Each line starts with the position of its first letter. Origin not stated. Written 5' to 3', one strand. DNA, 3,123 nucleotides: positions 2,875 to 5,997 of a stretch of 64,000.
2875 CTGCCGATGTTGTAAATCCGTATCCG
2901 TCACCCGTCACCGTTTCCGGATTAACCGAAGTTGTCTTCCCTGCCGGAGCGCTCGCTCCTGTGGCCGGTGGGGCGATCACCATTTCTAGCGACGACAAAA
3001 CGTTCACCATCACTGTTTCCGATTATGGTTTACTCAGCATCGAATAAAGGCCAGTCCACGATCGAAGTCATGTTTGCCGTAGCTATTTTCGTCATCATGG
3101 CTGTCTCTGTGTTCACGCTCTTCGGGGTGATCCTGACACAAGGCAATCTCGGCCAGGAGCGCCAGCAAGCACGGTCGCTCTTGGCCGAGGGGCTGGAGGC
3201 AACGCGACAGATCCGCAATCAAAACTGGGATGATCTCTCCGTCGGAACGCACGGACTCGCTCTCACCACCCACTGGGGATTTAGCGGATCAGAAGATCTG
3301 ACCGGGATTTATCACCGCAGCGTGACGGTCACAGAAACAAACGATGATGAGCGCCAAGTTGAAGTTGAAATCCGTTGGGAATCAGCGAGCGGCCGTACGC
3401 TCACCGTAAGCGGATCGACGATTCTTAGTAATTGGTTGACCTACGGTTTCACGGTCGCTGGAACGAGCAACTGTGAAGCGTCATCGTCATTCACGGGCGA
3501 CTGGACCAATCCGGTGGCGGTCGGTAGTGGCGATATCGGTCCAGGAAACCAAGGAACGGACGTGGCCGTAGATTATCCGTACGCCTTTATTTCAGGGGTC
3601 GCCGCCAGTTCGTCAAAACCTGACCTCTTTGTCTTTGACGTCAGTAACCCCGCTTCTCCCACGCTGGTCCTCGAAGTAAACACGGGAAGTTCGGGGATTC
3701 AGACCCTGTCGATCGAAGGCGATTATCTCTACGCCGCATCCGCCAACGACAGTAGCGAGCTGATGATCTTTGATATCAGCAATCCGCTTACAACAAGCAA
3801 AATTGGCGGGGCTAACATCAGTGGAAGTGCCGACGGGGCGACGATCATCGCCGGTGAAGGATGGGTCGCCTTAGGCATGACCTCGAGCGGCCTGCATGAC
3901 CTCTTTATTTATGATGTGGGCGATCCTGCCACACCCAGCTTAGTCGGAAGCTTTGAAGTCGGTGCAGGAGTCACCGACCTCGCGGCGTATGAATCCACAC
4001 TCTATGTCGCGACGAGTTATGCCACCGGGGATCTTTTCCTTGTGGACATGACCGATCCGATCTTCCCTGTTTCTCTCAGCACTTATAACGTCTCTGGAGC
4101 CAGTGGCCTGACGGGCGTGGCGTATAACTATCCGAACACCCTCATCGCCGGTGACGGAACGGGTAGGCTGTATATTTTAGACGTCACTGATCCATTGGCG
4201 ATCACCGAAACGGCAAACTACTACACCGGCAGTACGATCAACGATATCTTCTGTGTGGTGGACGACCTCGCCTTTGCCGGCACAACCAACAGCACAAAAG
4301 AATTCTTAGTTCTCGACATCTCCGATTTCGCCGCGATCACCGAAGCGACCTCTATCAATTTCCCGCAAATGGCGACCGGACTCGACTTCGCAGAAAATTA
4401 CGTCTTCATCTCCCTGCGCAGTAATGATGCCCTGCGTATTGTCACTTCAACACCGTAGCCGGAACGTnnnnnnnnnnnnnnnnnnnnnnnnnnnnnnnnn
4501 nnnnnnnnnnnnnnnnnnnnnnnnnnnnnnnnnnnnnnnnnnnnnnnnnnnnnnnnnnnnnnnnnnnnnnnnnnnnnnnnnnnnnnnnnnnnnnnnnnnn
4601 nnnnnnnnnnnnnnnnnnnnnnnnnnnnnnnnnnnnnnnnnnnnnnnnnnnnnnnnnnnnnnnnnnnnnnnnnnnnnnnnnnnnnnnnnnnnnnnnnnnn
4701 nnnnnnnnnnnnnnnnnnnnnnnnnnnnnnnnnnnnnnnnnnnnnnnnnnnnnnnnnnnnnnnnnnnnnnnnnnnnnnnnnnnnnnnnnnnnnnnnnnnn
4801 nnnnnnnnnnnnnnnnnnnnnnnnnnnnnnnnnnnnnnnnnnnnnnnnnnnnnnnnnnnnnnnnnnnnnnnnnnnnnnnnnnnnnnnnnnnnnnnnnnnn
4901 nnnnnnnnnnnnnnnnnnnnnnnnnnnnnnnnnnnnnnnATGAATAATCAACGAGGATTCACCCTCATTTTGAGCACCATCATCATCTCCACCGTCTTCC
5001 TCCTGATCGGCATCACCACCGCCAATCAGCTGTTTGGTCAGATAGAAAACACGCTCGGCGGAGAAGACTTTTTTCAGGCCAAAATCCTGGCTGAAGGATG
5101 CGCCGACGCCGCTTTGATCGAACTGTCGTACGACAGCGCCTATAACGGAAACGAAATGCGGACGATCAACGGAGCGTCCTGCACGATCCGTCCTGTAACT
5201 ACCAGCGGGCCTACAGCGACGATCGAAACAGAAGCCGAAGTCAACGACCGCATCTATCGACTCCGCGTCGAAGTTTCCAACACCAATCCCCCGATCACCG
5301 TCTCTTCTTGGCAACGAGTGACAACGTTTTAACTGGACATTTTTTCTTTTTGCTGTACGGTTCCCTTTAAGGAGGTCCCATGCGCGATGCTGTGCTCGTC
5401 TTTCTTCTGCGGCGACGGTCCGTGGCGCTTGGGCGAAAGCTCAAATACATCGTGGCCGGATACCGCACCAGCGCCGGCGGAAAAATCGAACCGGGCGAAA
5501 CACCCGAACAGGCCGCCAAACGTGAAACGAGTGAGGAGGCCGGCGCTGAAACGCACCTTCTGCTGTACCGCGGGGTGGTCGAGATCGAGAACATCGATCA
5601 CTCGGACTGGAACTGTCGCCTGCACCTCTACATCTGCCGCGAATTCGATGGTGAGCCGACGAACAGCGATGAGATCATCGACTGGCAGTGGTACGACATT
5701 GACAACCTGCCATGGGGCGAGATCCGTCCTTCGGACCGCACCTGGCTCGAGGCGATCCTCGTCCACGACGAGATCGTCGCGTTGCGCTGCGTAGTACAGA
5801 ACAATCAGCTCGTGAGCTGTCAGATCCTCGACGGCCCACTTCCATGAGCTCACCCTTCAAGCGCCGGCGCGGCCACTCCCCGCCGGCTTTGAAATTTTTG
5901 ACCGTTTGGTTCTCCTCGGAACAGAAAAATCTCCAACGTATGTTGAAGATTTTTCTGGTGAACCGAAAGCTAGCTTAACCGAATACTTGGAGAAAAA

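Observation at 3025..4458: Pilin-like N-terminus fused to a six-blade LVIVD beta-propeller inside the type IV pilus operon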

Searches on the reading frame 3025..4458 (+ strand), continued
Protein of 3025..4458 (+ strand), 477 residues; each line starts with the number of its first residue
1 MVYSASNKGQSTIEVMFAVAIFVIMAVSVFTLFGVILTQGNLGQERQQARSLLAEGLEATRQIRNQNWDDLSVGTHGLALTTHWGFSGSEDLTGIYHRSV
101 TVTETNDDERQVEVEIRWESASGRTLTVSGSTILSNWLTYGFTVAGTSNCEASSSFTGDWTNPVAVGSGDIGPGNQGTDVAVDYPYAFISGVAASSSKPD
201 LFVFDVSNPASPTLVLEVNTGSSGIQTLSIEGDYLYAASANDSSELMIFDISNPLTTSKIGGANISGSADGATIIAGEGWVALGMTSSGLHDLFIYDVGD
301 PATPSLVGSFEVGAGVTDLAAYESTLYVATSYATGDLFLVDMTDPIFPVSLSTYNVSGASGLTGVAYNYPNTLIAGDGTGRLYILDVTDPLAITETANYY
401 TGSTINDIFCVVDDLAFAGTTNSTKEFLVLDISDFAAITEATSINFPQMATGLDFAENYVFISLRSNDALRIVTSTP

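Call 20: predict_structure(alignment_id=A1)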
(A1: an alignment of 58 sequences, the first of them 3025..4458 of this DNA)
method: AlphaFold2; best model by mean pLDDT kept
length: 477 residues; sequences in the alignment: 58
mean_pLDDT: 91.9   pTM: 0.71
mean pLDDT of the five models: 91.9, 91.4, 90.7, 90.4, 90.4
residues with pLDDT >= 90: 383; 70-90: 70; 50-70: 14; < 50: 10
segments of 3 or more residues with pLDDT < 50: 1-4, 141-145
pLDDT, mean of each block of 10 residues (from residue 1): 48 83 94 91 95 96 91 97 95 97 93 98 95 81 60 84 96 96 97 91 98 97 94 96 94 97 90 94 89 95 95 93 93 91 90 93 93 95 95 96 95 92 96 94 95 95 97 92
secondary structure, 60 per line:
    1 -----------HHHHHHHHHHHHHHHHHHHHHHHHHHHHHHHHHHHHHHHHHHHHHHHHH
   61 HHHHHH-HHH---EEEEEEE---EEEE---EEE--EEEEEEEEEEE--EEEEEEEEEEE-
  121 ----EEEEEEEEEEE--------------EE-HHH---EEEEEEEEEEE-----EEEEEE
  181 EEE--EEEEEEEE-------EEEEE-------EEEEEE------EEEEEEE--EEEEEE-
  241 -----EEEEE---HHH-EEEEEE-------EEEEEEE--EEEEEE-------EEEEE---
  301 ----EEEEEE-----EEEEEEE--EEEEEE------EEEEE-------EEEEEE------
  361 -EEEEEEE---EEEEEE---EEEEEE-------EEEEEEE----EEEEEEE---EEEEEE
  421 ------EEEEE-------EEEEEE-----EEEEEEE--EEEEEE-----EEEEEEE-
elements in order: H12-66 E74-80 E84-87 E91-93 E96-106 E109-119 E125-135 E159-169 E175-183 E186-193 E201-205 E213-218 E225-231 E234-239 E246-250 E258-263 E271-277 E280-285 E293-297 E305-310 E316-322 E325-330 E337-341 E349-354 E362-368 E372-377 E381-386 E394-400 E405-411 E415-420 E427-431 E439-444 E450-456 E459-464 E470-476

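Call 23: fold_search(model_id=the predicted structure, library=pdb)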
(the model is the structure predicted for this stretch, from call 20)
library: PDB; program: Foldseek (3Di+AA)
matches with E <= 10: 1422; with E <= 0.001: 662
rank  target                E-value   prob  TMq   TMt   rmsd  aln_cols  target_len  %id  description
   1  6m92_A                6.4e-12  1.00  0.53  0.63   2.5       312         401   12  Monophosphorylated pSer33 b-Catenin peptide, b-TrCP/Skp1, NRX-2663 ternary complex (released 2019-04-03)
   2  6wnx_A                8.6e-12  1.00  0.54  0.62   3.0       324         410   11  FBXW11-SKP1 in complex with a pSer33/pSer37 Beta-Catenin peptide (released 2020-05-06)
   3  6m90_A                8.6e-12  1.00  0.52  0.61   3.0       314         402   13  Monophosphorylated pSer33 b-Catenin peptide, b-TrCP/Skp1, NRX-2776 ternary complex (released 2019-04-03)
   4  6wnx_G                9.5e-12  1.00  0.52  0.61   3.7       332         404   11  FBXW11-SKP1 in complex with a pSer33/pSer37 Beta-Catenin peptide (released 2020-05-06)
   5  6m93_A                1.3e-11  1.00  0.52  0.62   2.7       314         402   11  Monophosphorylated pSer33 b-Catenin peptide, b-TrCP/Skp1, NRX-1933 ternary complex (released 2019-04-03)
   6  6wnx_D                1.9e-11  1.00  0.51  0.60   3.4       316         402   12  FBXW11-SKP1 in complex with a pSer33/pSer37 Beta-Catenin peptide (released 2020-05-06)
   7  6ttu_T                6.2e-11  1.00  0.52  0.63   3.4       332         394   12  Ubiquitin Ligation to substrate by a cullin-RING E3 ligase at 3.7A resolution: NEDD8-CUL1-RBX1 N98R-SKP1-monomeric b-T (released 2020-02-12)
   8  3v7d_B                6.8e-11  1.00  0.42  0.44  19.3       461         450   11  Crystal Structure of ScSkp1-ScCdc4-pSic1 peptide complex (released 2012-05-02)
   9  1p22_A                9.2e-11  1.00  0.51  0.59   4.2       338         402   11  Structure of a beta-TrCP1-Skp1-beta-catenin complex: destruction motif binding and lysine specificity on the SCFbeta-T (released 2003-07-08)
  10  3mks_D                1.4e-10  1.00  0.40  0.43  19.7       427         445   11  Crystal Structure of yeast Cdc4/Skp1 in complex with an allosteric inhibitor SCF-I2 (released 2010-07-21)
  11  9ekp_B                1.9e-10  1.00  0.52  0.79   3.9       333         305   12  Crystal structure of WDR55 in complex with XS381774 (released 2025-12-10)
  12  9tdz_A                2.0e-10  1.00  0.52  0.68   3.6       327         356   13  Crystal structure of beta-TrCP bound by diphosphorylated claspin degron peptide (released 2026-04-08)
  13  1nex_B                2.0e-10  1.00  0.42  0.44   6.9       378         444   13  Crystal Structure of ScSkp1-ScCdc4-CPD peptide complex (released 2003-02-18)
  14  9tes_A                2.3e-10  1.00  0.53  0.72   2.9       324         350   11  Crystal structure of beta-TrCP bound by diphosphorylated PDCD4 degron peptide (released 2026-04-08)
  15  9t9w_A                3.3e-10  1.00  0.54  0.71   3.0       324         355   11  Crystal structure of beta-TrCP bound by diphosphorylated I-kappa-B-alpha degron peptide (released 2026-04-08)
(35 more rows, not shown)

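Call 27: find_encoding_contigs(protein=P0001, flank=10000, max_places=2)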
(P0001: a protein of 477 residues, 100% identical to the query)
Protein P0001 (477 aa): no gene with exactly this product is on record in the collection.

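Call 77: search_solved_structures(query=A1, max_evalue=1, show_alignments=1)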
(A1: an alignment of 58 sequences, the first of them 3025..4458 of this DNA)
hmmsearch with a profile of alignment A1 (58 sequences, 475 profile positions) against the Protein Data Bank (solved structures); distinct sequences matched with E-value up to 1: 18.
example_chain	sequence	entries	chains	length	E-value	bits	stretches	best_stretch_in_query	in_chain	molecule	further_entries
1nr0_A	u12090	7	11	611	0.0012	20.6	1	277-425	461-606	Actin interacting protein 1 | Actin-interacting protein 1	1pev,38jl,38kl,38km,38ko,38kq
9scd_D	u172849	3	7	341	0.0018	20.1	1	271-349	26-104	Uncharacterized WD repeat-containing protein C824.04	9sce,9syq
8d58_B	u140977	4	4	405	0.0076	18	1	174-343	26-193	tRNA (guanine-N(7)-)-methyltransferase non-catalytic subunit WDR4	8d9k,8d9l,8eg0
8h0n_A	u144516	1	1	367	0.0076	18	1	175-343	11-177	tRNA (guanine-N(7)-)-methyltransferase non-catalytic subunit WDR4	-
7u20_B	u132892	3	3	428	0.0091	17.8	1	174-343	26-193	tRNA (guanine-N(7)-)-methyltransferase non-catalytic subunit WDR4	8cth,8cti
3iun_A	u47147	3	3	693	0.018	16.8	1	269-343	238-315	Prolyl Endopeptidase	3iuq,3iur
3iuj_A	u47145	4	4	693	0.018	16.8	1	269-343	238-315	Prolyl endopeptidase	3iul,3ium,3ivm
5fvm_C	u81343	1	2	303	0.037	15.8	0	300-345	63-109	TARGET OF RAPAMYCIN COMPLEX SUBUNIT LST8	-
9egp_A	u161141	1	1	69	0.042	15.6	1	2-44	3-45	Geopilin domain 1 protein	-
3mun_A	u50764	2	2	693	0.049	15.3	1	269-343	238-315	Prolyl endopeptidase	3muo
8snb_4A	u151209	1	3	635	0.054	15.2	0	311-420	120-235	Cilia- and flagella-associated protein 52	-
6emk_B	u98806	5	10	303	0.094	14.4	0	288-348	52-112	Target of rapamycin complex subunit LST8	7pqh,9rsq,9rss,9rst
7u1i_A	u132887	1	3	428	0.095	14.4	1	198-271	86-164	Vicilin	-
7tgg_A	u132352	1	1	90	0.13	14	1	2-38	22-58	Geopilin domain 1 protein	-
9e78_0L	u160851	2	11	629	0.15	13.8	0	301-425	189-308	CFAP52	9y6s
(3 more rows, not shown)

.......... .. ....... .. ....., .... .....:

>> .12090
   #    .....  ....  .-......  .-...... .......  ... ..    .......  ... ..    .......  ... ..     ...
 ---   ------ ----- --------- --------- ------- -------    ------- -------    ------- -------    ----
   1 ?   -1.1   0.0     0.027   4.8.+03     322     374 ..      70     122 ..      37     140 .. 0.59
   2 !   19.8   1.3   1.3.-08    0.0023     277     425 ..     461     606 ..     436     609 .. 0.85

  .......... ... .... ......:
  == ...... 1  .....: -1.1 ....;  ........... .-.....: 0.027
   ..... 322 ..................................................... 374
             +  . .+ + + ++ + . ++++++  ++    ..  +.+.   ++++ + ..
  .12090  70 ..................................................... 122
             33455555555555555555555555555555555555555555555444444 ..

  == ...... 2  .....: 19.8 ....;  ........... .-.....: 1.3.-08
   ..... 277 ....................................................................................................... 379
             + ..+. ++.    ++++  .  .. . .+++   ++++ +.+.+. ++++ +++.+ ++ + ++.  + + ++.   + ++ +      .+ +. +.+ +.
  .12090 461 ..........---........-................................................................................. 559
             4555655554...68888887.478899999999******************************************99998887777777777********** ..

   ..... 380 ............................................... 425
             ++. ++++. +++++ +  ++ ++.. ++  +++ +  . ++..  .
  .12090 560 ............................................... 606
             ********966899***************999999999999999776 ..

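Call 81: find_related_loci(query=A3, collection=genome_contigs, flank=6000)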
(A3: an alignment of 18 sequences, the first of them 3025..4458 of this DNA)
Query A3 (477 aa) in genome_contigs; peptide patterns used: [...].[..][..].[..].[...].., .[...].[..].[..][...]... (x = any residue, [..] = any of these).
122 stretches matched a pattern; 18 encode a relative of the query (tblastn E <= 1e-3); 18 distinct loci.
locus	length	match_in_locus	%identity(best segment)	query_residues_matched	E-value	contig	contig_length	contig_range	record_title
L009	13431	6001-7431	50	1-477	6e-157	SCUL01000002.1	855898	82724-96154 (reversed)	MAG: Patescibacteria group bacterium isolate FW602_bin.41 FW602_bin.41-126857, whole genome shotgun sequence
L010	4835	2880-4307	47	1-474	8e-142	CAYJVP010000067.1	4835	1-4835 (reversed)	MAG TPA_asm: uncultured Gammaproteobacteria bacterium isolate ERP125453_co1_234 genome assembly, contig: NODE_23921_leng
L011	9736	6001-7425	46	1-477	2e-135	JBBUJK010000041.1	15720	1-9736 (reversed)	MAG: Patescibacteria group bacterium isolate H41-bin083_1 H41_bin083_1_000000000041, whole genome shotgun sequence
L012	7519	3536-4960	45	1-477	8e-130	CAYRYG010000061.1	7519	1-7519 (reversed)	MAG TPA_asm: uncultured Gammaproteobacteria bacterium isolate SRP062349_co5_1 genome assembly, contig: NODE_5550_length_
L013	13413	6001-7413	44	4-477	6e-123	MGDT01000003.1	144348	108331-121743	MAG: Candidatus Uhrbacteria bacterium RIFCSPHIGHO2_01_FULL_63_20 rifcsphigho2_01_scaffold_2148, whole genome shotgun seq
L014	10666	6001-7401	39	6-475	1e-104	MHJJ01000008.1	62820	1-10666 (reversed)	MAG: Candidatus Harrisonbacteria bacterium RIFCSPLOWO2_01_FULL_44_18 rifcsplowo2_01_scaffold_3699, whole genome shotgun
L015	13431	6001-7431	39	2-477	8e-104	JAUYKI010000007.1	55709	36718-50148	MAG: bacterium isolate C24_metabat.bin.189 C24_k141_1029273, whole genome shotgun sequence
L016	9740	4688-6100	39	6-477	7e-102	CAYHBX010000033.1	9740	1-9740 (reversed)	MAG TPA_asm: uncultured Candidatus Saccharibacteria bacterium isolate ERP119705_co11_391 genome assembly, contig: NODE_5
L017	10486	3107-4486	38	1-477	2e-99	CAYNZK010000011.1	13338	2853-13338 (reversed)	MAG TPA_asm: uncultured Candidatus Saccharibacteria bacterium isolate ERP125453_co1_532 genome assembly, contig: NODE_50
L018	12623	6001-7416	38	5-475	8e-99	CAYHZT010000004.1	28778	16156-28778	MAG TPA_asm: uncultured Candidatus Saccharibacteria bacterium isolate ERP119705_co1_1093 genome assembly, contig: NODE_1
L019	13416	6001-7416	39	6-475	1e-97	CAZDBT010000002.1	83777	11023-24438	MAG TPA_asm: uncultured Candidatus Saccharibacteria bacterium isolate SRP193066_co2_98 genome assembly, contig: NODE_71_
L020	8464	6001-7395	37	6-473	7e-97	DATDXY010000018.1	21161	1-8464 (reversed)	MAG TPA_asm: Candidatus Paceibacterota bacterium isolate SMAG_U8151 k141_1196969, whole genome shotgun sequence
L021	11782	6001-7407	38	9-477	9e-100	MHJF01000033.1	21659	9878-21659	MAG: Candidatus Harrisonbacteria bacterium RIFCSPHIGHO2_02_FULL_40_20 rifcsphigho2_02_scaffold_9425, whole genome shotgu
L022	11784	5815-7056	38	57-473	1e-93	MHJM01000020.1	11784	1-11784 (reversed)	MAG: Candidatus Harrisonbacteria bacterium RIFCSPLOWO2_02_FULL_45_10c rifcsplowo2_02_scaffold_25826, whole genome shotgu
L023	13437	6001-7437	37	2-477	4e-93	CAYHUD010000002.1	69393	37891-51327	MAG TPA_asm: uncultured Candidatus Saccharibacteria bacterium isolate ERP119705_co16_431 genome assembly, contig: NODE_1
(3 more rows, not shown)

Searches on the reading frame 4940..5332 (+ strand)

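Call 3: search_protein_families(library=pfam, proteins=[window:4940-5332:+], max_evalue=1)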
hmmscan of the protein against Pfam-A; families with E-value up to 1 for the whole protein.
window:4940-5332:+ (130 aa): 3 families
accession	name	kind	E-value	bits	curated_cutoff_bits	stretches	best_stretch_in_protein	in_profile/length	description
PF18276.7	TcA_TcB_BD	-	0.0052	16.3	25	1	48-114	140-204/287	Tc toxin complex TcA C-terminal TcB-binding domain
PF21878.2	STIV_turret_1st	-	0.038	14.6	27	1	84-117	44-77/134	C381 turret protein 1st galactose-binding domain-like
PF07963.17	N_methyl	-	0.11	12.6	21.2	1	1-10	1-10/27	Prokaryotic N-terminal methylation motif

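Call 4: search_protein_families(library=ncbifam, proteins=[window:4940-5332:+], max_evalue=1)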
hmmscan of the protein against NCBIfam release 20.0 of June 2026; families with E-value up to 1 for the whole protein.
window:4940-5332:+ (130 aa): 0 families

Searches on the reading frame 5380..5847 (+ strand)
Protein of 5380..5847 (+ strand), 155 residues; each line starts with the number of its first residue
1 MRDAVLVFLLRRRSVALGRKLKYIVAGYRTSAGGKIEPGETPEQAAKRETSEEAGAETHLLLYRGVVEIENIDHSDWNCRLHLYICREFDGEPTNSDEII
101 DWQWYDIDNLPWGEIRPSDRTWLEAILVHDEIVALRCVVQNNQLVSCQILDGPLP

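Call 55: search_protein_families(library=pfam, proteins=[window:5380-5847:+], max_evalue=0.001)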
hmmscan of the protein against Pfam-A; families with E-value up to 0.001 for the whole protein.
window:5380-5847:+ (155 aa): 2 families
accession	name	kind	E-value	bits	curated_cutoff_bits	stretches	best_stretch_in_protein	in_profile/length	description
PF00293.34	NUDIX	-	1.2e-17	64.6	21.1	1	2-123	3-131/134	NUDIX domain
PF14815.12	NUDIX_4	-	0.00021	21.5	35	1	10-110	5-98/113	NUDIX domain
